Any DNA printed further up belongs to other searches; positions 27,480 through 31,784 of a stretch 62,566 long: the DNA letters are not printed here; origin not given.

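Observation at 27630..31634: A-A-T-TE synthetase: two adenylation domains, one carrier, no condensation domain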

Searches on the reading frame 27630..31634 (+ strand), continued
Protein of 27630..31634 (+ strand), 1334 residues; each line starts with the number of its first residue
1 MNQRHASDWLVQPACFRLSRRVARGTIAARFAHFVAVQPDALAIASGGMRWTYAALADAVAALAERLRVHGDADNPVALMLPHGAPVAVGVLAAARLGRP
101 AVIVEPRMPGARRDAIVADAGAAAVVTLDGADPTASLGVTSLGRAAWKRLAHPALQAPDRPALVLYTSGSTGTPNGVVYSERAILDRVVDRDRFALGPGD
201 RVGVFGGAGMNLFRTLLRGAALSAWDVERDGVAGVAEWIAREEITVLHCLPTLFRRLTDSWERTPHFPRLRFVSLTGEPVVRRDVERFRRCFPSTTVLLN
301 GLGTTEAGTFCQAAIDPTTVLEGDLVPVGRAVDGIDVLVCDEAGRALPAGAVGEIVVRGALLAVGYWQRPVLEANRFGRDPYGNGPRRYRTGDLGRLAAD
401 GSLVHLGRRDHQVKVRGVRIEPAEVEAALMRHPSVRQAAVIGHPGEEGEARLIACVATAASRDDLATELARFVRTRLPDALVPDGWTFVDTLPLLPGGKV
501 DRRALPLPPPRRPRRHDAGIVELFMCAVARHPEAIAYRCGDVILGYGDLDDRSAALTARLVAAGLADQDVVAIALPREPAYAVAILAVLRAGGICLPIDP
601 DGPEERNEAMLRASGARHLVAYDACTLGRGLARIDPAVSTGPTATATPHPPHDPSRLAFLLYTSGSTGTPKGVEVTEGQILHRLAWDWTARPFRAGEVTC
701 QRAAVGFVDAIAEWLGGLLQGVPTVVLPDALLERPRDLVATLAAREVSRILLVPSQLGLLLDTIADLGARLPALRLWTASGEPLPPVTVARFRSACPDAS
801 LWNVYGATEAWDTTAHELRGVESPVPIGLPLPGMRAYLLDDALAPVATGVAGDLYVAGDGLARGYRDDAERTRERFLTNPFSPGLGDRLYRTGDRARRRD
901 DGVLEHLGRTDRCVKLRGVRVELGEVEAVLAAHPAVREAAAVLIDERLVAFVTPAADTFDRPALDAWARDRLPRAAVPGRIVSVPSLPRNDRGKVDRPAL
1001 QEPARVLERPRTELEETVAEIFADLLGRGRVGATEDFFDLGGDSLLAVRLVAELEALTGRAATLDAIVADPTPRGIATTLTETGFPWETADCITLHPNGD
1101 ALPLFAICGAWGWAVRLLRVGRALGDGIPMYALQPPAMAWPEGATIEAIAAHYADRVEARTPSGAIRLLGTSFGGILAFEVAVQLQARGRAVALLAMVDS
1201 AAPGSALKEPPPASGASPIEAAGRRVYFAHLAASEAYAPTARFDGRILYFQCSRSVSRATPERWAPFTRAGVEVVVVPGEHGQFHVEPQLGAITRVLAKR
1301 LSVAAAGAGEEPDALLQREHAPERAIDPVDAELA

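Call 9: find_homologous_proteins(query=window:27630-31634:+, max_evalue=1e-20)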
Query window:27630-31634:+ (1334 aa): 3021 proteins with E <= 1e-20 among 8000 candidates; the best 120 are listed.
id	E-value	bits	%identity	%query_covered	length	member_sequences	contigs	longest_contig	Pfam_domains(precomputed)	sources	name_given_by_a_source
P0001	0.0e+0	2959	100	100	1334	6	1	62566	PF00550.32,PF00501.35,PF13193.13,PF00975.27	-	-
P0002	0.0e+0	2390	82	98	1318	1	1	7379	PF00550.32,PF00501.35,PF13193.13,PF00975.27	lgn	-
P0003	0.0e+0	2379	83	98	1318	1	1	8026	PF00550.32,PF00501.35,PF13193.13,PF00975.27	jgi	jgi:amino acid adenylation domain-containing protein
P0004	0.0e+0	2369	83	98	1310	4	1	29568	PF00550.32,PF00501.35,PF13193.13,PF00975.27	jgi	-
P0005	0.0e+0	2328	82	98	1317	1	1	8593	PF00550.32,PF00501.35,PF13193.13,PF00975.27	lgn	-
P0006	0.0e+0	1556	59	95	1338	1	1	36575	PF00550.32,PF00501.35,PF13193.13,PF00975.27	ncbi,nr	ncbi:MAG: amino acid adenylation domain-containing protein [Pseudomonadota bacterium]|nr:amino acid 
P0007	0.0e+0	1511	58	94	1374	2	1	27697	PF00550.32,PF00501.35,PF13193.13,PF00975.27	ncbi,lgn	ncbi:MAG: amino acid adenylation domain-containing protein [Betaproteobacteria bacterium]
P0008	0.0e+0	1503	59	95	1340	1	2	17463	PF00550.32,PF00501.35,PF13193.13,PF00975.27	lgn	-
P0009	0.0e+0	1493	58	95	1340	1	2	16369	PF00550.32,PF00501.35,PF13193.13,PF00975.27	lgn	-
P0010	0.0e+0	1488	59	94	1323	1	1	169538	PF00550.32,PF00501.35,PF13193.13,PF00975.27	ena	-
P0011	0.0e+0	1482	59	95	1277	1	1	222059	PF00550.32,PF00501.35,PF13193.13,PF00975.27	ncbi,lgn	-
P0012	0.0e+0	1464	58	96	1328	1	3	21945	PF00550.32,PF00501.35,PF13193.13,PF00975.27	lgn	-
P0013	0.0e+0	1390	57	96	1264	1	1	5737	PF00550.32,PF00501.35,PF13193.13,PF00975.27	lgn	-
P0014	0.0e+0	1371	53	96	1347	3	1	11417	PF00550.32,PF00501.35,PF13193.13,PF00975.27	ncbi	ncbi:MAG: amino acid adenylation domain-containing protein [Casimicrobiaceae bacterium]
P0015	3.7e-289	981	60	60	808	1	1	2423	PF00550.32,PF00501.35,PF13193.13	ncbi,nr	ncbi:MAG TPA: amino acid adenylation domain-containing protein, partial [Casimicrobiaceae bacterium]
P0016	6.7e-252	857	42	96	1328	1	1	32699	PF00550.32,PF00501.35,PF13193.13,PF00975.27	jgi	jgi:amino acid adenylation domain-containing protein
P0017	9.9e-195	668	39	43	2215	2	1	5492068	PF00668.26,PF00550.32,PF00501.35,PF13193.13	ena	-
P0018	6.9e-192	659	39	38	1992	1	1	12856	PF00668.26,PF00550.32,PF00501.35,PF13193.13,PF00975.27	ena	-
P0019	2.2e-185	637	37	37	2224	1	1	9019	PF00668.26,PF00550.32,PF00501.35,PF13193.13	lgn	-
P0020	1.0e-183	632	40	37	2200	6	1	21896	PF00668.26,PF00550.32,PF00501.35,PF13193.13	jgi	-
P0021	2.0e-182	627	36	41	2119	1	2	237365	PF00668.26,PF00550.32,PF00501.35,PF13193.13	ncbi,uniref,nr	ncbi:MAG: amino acid adenylation domain-containing protein [Hamadaea sp.]|uniref:non-ribosomal pepti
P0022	4.5e-182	626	33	61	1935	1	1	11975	PF00668.26,PF00550.32,PF00501.35,PF13193.13,PF00975.27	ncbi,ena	ncbi:MAG: amino acid adenylation domain-containing protein [Actinomycetota bacterium]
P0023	7.1e-182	625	37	37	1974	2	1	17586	PF00668.26,PF00550.32,PF00501.35,PF13193.13,PF00975.27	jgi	jgi:amino acid adenylation domain-containing protein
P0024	3.3e-181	623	36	44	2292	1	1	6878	PF00668.26,PF00550.32,PF00501.35,PF13193.13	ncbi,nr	ncbi:MAG TPA: amino acid adenylation domain-containing protein, partial [Thermoanaerobaculia bacteri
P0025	4.6e-181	623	37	50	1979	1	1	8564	PF00668.26,PF00550.32,PF00501.35,PF13193.13,PF00975.27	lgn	-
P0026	1.1e-179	618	44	37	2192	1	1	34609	PF00668.26,PF00550.32,PF00501.35,PF13193.13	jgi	jgi:amino acid adenylation domain-containing protein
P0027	3.8e-179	616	43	43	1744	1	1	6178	PF00668.26,PF00550.32,PF00501.35,PF13193.13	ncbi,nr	ncbi:MAG TPA: amino acid adenylation domain-containing protein [Candidatus Methylomirabilis sp.]|nr:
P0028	5.0e-179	616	39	41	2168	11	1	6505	PF00668.26,PF00550.32,PF00501.35,PF13193.13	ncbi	ncbi:MAG: amino acid adenylation domain-containing protein, partial [Candidatus Baltobacteraceae bac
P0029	6.0e-176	606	35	52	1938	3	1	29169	PF00668.26,PF00550.32,PF00501.35,PF13193.13,PF00975.27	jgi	jgi:amino acid adenylation domain-containing protein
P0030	1.5e-175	604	40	36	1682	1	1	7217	PF00668.26,PF00550.32,PF00501.35,PF13193.13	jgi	jgi:amino acid adenylation domain-containing protein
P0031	6.4e-175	602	43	41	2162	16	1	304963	PF00668.26,PF00550.32,PF00501.35,PF13193.13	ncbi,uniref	ncbi:amino acid adenylation domain-containing protein [Polymorphospora sp. NPDC050346]|uniref:amino 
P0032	1.4e-174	601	38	43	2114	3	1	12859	PF00668.26,PF00550.32,PF00501.35,PF13193.13,PF00975.27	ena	-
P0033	4.7e-174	599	37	52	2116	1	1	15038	PF00668.26,PF00550.32,PF00501.35,PF13193.13,PF00975.27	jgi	jgi:amino acid adenylation domain-containing protein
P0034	7.3e-174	599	34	51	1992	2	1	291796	PF00668.26,PF00550.32,PF00501.35,PF13193.13,PF00975.27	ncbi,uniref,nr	ncbi:amino acid adenylation domain-containing protein [Cystobacter ferrugineus]|uniref:Carrier domai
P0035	1.4e-173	598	37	51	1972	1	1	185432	PF00668.26,PF00550.32,PF00501.35,PF13193.13,PF00975.27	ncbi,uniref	ncbi:amino acid adenylation domain-containing protein, partial [Micromonospora sp. NPDC050397]|unire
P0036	1.8e-173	598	33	59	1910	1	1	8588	PF00668.26,PF00550.32,PF00501.35,PF13193.13,PF00975.27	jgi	jgi:amino acid adenylation domain-containing protein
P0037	2.9e-173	597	37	43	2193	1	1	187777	PF00668.26,PF00550.32,PF00501.35,PF13193.13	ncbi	-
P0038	3.6e-173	597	38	52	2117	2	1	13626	PF00668.26,PF00550.32,PF00501.35,PF13193.13,PF00975.27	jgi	-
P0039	4.0e-173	596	39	42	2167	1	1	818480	PF00668.26,PF00550.32,PF00501.35,PF13193.13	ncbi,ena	-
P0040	3.5e-172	593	36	54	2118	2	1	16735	PF00668.26,PF00550.32,PF00501.35,PF13193.13,PF00975.27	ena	-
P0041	6.0e-172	593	38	50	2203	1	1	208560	PF00668.26,PF00550.32,PF00501.35,PF13193.13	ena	-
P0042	7.7e-171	589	41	36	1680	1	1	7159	PF00668.26,PF00550.32,PF00501.35,PF13193.13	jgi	jgi:amino acid adenylation domain-containing protein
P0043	8.0e-171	589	35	51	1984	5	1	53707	PF00668.26,PF00550.32,PF00501.35,PF13193.13,PF00975.27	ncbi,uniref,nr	ncbi:non-ribosomal peptide synthetase [Corallococcus sp. AS-1-6]|uniref:amino acid adenylation domai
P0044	1.7e-170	588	38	40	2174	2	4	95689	PF00668.26,PF16911.11,PF00550.32,PF00501.35,PF13193.13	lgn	-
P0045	5.7e-170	586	40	36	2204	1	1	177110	PF00668.26,PF00550.32,PF00501.35,PF13193.13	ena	-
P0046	6.7e-170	586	37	44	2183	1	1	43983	PF00668.26,PF16911.11,PF00550.32,PF00501.35,PF13193.13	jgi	jgi:amino acid adenylation domain-containing protein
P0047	4.1e-169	583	37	40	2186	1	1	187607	PF00668.26,PF16911.11,PF00550.32,PF00501.35,PF13193.13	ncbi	-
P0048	6.0e-168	579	35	59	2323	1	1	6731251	PF00668.26,PF00550.32,PF00501.35,PF13193.13,PF00975.27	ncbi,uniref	ncbi:amino acid adenylation domain-containing protein [Actinokineospora sp. G85]|uniref:amino acid a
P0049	1.0e-167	579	38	51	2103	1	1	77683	PF00668.26,PF00550.32,PF00501.35,PF13193.13,PF00975.27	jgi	jgi:amino acid adenylation domain-containing protein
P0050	2.0e-167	578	37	40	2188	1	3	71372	PF00668.26,PF16911.11,PF00550.32,PF00501.35,PF13193.13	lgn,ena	-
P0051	3.1e-167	577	41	36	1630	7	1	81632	PF00668.26,PF00550.32,PF00501.35,PF13193.13,PF00975.27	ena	-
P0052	4.0e-167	577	37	41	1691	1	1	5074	PF00668.26,PF00550.32,PF00501.35,PF13193.13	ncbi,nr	ncbi:MAG TPA: amino acid adenylation domain-containing protein, partial [Longimicrobium sp.]|nr:amin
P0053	4.6e-167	576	41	44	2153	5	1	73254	PF00668.26,PF00550.32,PF00501.35,PF13193.13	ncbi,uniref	ncbi:amino acid adenylation domain-containing protein [Kitasatospora sp. NPDC097691]|uniref:amino ac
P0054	7.1e-167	576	37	45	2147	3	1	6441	PF00668.26,PF00550.32,PF00501.35,PF13193.13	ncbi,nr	ncbi:MAG TPA: amino acid adenylation domain-containing protein, partial [Thermoanaerobaculia bacteri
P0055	2.3e-166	574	36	42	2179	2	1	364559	PF00668.26,PF00550.32,PF00501.35,PF13193.13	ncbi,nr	ncbi:MAG TPA: amino acid adenylation domain-containing protein [Thermoanaerobaculia bacterium]|nr:am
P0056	2.3e-166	574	37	52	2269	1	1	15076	PF00668.26,PF00550.32,PF00501.35,PF13193.13,PF00975.27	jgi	jgi:amino acid adenylation domain-containing protein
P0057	2.2e-165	571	36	52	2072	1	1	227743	PF00668.26,PF00550.32,PF00501.35,PF13193.13,PF00975.27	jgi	jgi:amino acid adenylation domain-containing protein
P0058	5.8e-165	569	41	37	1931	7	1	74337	PF00668.26,PF00550.32,PF00501.35,PF13193.13,PF00975.27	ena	-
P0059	6.1e-165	569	37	52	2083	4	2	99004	PF00668.26,PF00550.32,PF00501.35,PF13193.13,PF00975.27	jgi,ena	-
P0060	1.1e-164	568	38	41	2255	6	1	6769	PF00668.26,PF00550.32,PF00501.35,PF13193.13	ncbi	ncbi:non-ribosomal peptide synthetase, partial [Pseudomonas viridiflava]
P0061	4.7e-164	566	34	52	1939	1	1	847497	PF00668.26,PF00550.32,PF00501.35,PF13193.13,PF00975.27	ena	-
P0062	1.3e-163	565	39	42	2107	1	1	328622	PF00668.26,PF00550.32,PF00501.35,PF13193.13,PF00975.27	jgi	jgi:amino acid adenylation domain-containing protein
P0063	1.3e-163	565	37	52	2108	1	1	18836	PF00668.26,PF00550.32,PF00501.35,PF13193.13,PF00975.27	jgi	jgi:amino acid adenylation domain-containing protein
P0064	3.6e-163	563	35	50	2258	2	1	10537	PF00668.26,PF00550.32,PF18563.7,PF00501.35,PF13193.13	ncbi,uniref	ncbi:non-ribosomal peptide synthetase, partial [Noviherbaspirillum sp. Root189]|uniref:non-ribosomal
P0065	5.1e-163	563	34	58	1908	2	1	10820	PF00668.26,PF00550.32,PF00501.35,PF13193.13,PF00975.27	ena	-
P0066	8.5e-163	562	37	41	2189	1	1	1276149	PF00668.26,PF00550.32,PF00501.35,PF13193.13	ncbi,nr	ncbi:MAG: amino acid adenylation domain-containing protein [Nitrospira sp.]|nr:amino acid adenylatio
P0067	1.6e-162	561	35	49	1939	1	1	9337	PF00668.26,PF00550.32,PF00501.35,PF13193.13,PF00975.27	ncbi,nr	ncbi:MAG TPA: amino acid adenylation domain-containing protein [Thermoanaerobaculia bacterium]|nr:am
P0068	2.6e-162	561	37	51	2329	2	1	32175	PF00668.26,PF00550.32,PF00501.35,PF13193.13,PF00975.27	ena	-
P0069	8.8e-161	556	39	40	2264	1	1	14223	PF00668.26,PF00550.32,PF00501.35,PF13193.13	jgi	jgi:amino acid adenylation domain-containing protein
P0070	3.2e-160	554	40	40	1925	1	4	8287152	PF00668.26,PF00550.32,PF00501.35,PF13193.13,PF00975.27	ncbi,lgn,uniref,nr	ncbi:non-ribosomal peptide synthetase [Actinoplanes teichomyceticus]|uniref:Nocardicin nonribosomal 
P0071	8.0e-160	552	34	41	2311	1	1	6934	PF00668.26,PF00550.32,PF00501.35,PF13193.13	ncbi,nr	ncbi:MAG TPA: amino acid adenylation domain-containing protein, partial [Thermoanaerobaculia bacteri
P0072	1.3e-159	552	36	46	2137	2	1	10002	PF00668.26,PF00550.32,PF00501.35,PF13193.13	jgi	jgi:amino acid adenylation domain-containing protein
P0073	1.7e-159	551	39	41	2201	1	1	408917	PF00668.26,PF00550.32,PF00501.35,PF13193.13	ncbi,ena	-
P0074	1.7e-159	551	39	42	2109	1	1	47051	PF00668.26,PF00550.32,PF00501.35,PF13193.13,PF00975.27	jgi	jgi:amino acid adenylation domain-containing protein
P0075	2.2e-159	551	37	48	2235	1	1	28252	PF00668.26,PF00550.32,PF00501.35,PF13193.13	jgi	jgi:amino acid adenylation domain-containing protein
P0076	4.7e-159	550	33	59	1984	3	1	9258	PF00668.26,PF00550.32,PF00501.35,PF13193.13,PF00975.27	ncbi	-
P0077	5.6e-159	550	37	42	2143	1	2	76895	PF00668.26,PF00550.32,PF00501.35,PF13193.13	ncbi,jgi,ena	ncbi:MAG TPA: amino acid adenylation domain-containing protein [Pyrinomonadaceae bacterium]|jgi:amin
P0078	9.2e-159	549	40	40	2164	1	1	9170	PF00668.26,PF00550.32,PF00501.35,PF13193.13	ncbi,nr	ncbi:MAG TPA: amino acid adenylation domain-containing protein, partial [Thermoanaerobaculia bacteri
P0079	9.4e-159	549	35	52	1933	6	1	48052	PF00668.26,PF00550.32,PF00501.35,PF13193.13,PF00975.27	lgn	-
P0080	9.6e-159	549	33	62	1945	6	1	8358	PF00668.26,PF00550.32,PF00501.35,PF13193.13,PF00975.27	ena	-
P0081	5.0e-158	546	38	47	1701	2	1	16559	PF00668.26,PF00550.32,PF00501.35,PF13193.13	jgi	jgi:amino acid adenylation domain-containing protein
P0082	9.9e-158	545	38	44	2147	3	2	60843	PF00668.26,PF00550.32,PF00501.35,PF13193.13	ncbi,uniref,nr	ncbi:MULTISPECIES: non-ribosomal peptide synthetase [Streptomyces]|uniref:Carrier domain-containing 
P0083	1.6e-157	545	36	43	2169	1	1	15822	PF00668.26,PF00550.32,PF00501.35,PF13193.13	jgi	jgi:amino acid adenylation domain-containing protein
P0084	2.2e-157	544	39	42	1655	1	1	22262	PF00668.26,PF00550.32,PF00501.35,PF13193.13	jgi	jgi:amino acid adenylation domain-containing protein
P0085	2.2e-157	544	38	42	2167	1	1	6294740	PF00668.26,PF00550.32,PF00501.35,PF13193.13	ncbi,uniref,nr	ncbi:non-ribosomal peptide synthetase [Nocardiopsis sp. YSL2]|uniref:non-ribosomal peptide synthetas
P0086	3.6e-157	544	37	46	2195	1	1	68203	PF00668.26,PF00550.32,PF00501.35,PF13193.13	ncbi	-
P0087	4.1e-157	543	41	36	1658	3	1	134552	PF00668.26,PF00550.32,PF00501.35,PF13193.13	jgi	jgi:amino acid adenylation domain-containing protein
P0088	7.0e-157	543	37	43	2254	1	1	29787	PF00668.26,PF00550.32,PF00501.35,PF13193.13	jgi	-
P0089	7.1e-157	543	35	41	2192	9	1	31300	PF00668.26,PF00550.32,PF00501.35,PF13193.13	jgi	jgi:amino acid adenylation domain-containing protein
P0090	7.7e-157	542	33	60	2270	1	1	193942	PF00668.26,PF00550.32,PF00501.35,PF13193.13,PF00975.27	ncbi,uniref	ncbi:amino acid adenylation domain-containing protein [Nocardia sp. NPDC051570]|uniref:amino acid ad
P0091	3.4e-156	540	35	43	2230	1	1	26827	PF00668.26,PF00550.32,PF00501.35,PF13193.13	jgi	jgi:amino acid adenylation domain-containing protein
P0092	5.9e-156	540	39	42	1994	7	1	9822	PF00668.26,PF00550.32,PF00501.35,PF13193.13,PF00975.27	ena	-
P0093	6.1e-156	539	35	36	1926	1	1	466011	PF00668.26,PF00550.32,PF00501.35,PF13193.13,PF00975.27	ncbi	-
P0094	6.3e-156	539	38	43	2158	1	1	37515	PF00668.26,PF00550.32,PF00501.35,PF13193.13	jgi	jgi:amino acid adenylation domain-containing protein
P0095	7.4e-156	539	36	40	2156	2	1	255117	PF00668.26,PF00550.32,PF00501.35,PF13193.13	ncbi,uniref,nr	ncbi:non-ribosomal peptide synthetase [Ensifer sesbaniae]|uniref:non-ribosomal peptide synthetase n=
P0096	7.5e-156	539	40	40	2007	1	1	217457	PF00668.26,PF00550.32,PF00501.35,PF13193.13,PF07993.19,PF01370.28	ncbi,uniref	ncbi:amino acid adenylation domain-containing protein [Nocardia sp. NPDC059240]|uniref:non-ribosomal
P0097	7.5e-156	539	37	42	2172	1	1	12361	PF00668.26,PF00550.32,PF00501.35,PF13193.13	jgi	jgi:amino acid adenylation domain-containing protein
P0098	8.9e-156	539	38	42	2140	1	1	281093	PF00668.26,PF00550.32,PF00501.35,PF13193.13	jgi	jgi:amino acid adenylation domain-containing protein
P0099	9.2e-156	539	33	60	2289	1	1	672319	PF00668.26,PF00550.32,PF00501.35,PF13193.13,PF00975.27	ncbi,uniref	ncbi:amino acid adenylation domain-containing protein [Nocardia sp. NPDC051321]|uniref:amino acid ad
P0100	9.2e-156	539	36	50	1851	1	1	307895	PF00668.26,PF00550.32,PF00501.35,PF13193.13,PF00975.27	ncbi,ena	-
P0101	2.0e-155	538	36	37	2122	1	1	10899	PF00668.26,PF00550.32,PF00501.35,PF13193.13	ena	-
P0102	2.4e-155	538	37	42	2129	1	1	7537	PF00668.26,PF00550.32,PF00501.35,PF13193.13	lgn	-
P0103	2.4e-155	537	33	58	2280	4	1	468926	PF00668.26,PF00550.32,PF00501.35,PF13193.13,PF00975.27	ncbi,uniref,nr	ncbi:non-ribosomal peptide synthetase [Nonomuraea sp. WAC 01424]|uniref:amino acid adenylation domai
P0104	1.2e-154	535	34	52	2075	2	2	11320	PF00668.26,PF00550.32,PF00501.35,PF13193.13,PF00975.27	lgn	-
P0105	1.5e-154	535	40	40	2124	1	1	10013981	PF00668.26,PF00550.32,PF00501.35,PF13193.13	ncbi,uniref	ncbi:amino acid adenylation domain-containing protein [Streptomyces sp. R21]|uniref:Amino acid adeny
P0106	2.1e-154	534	38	45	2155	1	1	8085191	PF00668.26,PF00550.32,PF00501.35,PF13193.13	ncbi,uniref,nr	ncbi:amino acid adenylation domain-containing protein [Streptomyces dangxiongensis]|uniref:Amino aci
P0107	2.3e-154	534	35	52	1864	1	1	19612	PF00668.26,PF00550.32,PF00501.35,PF13193.13,PF00975.27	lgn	-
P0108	5.4e-154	533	34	52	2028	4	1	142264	PF00668.26,PF00550.32,PF00501.35,PF13193.13,PF00975.27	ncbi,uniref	ncbi:amino acid adenylation domain-containing protein [Thauera sinica]|uniref:Amino acid adenylation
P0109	8.4e-154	532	38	42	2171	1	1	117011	PF00668.26,PF00550.32,PF00501.35,PF13193.13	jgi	jgi:amino acid adenylation domain-containing protein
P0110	1.1e-153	532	32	59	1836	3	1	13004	PF00668.26,PF00550.32,PF00501.35,PF13193.13,PF00975.27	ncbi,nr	ncbi:MAG TPA: amino acid adenylation domain-containing protein, partial [Pyrinomonadaceae bacterium]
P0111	1.3e-153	532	33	51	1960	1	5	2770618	PF00668.26,PF00550.32,PF00501.35,PF13193.13,PF00975.27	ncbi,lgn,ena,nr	ncbi:MAG: non-ribosomal peptide synthetase [Acidobacteria bacterium]|nr:MAG: non-ribosomal peptide s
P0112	2.5e-153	531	37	58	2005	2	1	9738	PF00668.26,PF00550.32,PF00501.35,PF13193.13,PF00975.27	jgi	jgi:amino acid adenylation domain-containing protein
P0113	3.0e-153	531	35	50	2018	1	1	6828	PF00668.26,PF00550.32,PF00501.35,PF13193.13,PF00975.27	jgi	-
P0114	3.4e-153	530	35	52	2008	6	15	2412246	PF00668.26,PF00550.32,PF00501.35,PF13193.13,PF00975.27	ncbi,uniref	ncbi:amino acid adenylation domain-containing protein [Nocardia sp. NPDC003167]|uniref:amino acid ad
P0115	4.6e-153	530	36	43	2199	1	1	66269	PF00668.26,PF00550.32,PF00501.35,PF13193.13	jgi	jgi:amino acid adenylation domain-containing protein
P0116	4.7e-153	530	37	53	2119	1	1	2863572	PF00668.26,PF00550.32,PF00501.35,PF13193.13,PF00975.27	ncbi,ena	-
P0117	4.8e-153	530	34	41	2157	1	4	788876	PF00668.26,PF00550.32,PF00501.35,PF13193.13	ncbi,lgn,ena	ncbi:MAG: amino acid adenylation domain-containing protein [Granulosicoccaceae bacterium]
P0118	5.1e-153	530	39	41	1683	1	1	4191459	PF00668.26,PF00550.32,PF00501.35,PF13193.13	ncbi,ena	-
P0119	5.3e-153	530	34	58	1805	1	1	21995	PF00668.26,PF00550.32,PF00501.35,PF13193.13,PF00975.27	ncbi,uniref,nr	ncbi:non-ribosomal peptide synthetase [Longimicrobium sp.]|uniref:non-ribosomal peptide synthetase n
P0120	5.3e-153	530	32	59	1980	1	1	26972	PF00668.26,PF00550.32,PF00501.35,PF13193.13,PF00975.27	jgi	jgi:amino acid adenylation domain-containing protein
